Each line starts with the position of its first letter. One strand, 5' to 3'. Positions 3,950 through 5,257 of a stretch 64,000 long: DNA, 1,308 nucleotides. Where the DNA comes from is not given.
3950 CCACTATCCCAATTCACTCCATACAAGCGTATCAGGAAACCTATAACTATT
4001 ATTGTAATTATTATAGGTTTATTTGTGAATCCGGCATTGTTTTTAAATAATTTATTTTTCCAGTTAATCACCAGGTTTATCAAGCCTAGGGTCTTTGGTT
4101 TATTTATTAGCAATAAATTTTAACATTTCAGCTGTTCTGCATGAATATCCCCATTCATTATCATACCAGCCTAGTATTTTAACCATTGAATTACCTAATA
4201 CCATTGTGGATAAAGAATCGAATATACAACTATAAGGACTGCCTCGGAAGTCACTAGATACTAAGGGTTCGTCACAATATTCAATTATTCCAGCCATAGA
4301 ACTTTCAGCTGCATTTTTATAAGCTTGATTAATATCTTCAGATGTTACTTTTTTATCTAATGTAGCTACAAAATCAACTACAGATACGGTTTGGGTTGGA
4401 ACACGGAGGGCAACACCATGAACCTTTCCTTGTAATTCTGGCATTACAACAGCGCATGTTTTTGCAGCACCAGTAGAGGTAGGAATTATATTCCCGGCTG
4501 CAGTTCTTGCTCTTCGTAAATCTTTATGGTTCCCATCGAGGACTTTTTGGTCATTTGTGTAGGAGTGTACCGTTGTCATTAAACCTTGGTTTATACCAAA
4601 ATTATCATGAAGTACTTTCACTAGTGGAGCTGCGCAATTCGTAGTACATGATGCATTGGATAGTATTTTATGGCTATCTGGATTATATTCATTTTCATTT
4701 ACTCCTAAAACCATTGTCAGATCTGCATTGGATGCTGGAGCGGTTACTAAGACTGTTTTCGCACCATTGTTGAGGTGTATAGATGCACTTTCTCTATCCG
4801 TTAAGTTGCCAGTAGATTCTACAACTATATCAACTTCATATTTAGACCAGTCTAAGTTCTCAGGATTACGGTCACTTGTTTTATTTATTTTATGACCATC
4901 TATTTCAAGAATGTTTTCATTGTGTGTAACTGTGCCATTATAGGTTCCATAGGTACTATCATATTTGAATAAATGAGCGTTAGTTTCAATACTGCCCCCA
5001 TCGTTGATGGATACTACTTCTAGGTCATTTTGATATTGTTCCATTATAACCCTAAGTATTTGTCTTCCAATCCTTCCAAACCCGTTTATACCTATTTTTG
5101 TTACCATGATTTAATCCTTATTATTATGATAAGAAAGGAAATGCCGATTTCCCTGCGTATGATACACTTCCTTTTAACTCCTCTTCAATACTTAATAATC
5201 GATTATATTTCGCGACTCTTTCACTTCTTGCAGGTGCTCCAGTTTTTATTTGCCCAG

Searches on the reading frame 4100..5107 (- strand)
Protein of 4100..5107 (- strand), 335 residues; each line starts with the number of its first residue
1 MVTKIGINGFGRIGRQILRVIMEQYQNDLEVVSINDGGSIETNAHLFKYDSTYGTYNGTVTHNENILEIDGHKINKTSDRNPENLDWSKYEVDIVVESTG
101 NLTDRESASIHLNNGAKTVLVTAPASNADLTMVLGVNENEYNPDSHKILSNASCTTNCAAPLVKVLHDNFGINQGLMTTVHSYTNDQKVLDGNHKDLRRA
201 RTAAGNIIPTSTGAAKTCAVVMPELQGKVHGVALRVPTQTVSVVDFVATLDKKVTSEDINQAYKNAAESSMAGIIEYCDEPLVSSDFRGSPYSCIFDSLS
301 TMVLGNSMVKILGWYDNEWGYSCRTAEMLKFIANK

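Call 42: search_protein_families(library=pfam, proteins=[window:4100-5107:-], max_evalue=0.0001)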
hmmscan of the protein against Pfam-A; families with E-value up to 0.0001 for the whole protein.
window:4100-5107:- (335 aa): 2 families
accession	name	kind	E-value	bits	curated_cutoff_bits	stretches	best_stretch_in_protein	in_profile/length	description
PF02800.25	Gp_dh_C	-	9.8e-66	220.6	24.4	1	160-315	2-158/158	Glyceraldehyde 3-phosphate dehydrogenase, C-terminal domain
PF00044.30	Gp_dh_N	-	5.2e-36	123.4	31.7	1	4-104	2-100/101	Glyceraldehyde 3-phosphate dehydrogenase, NAD binding domain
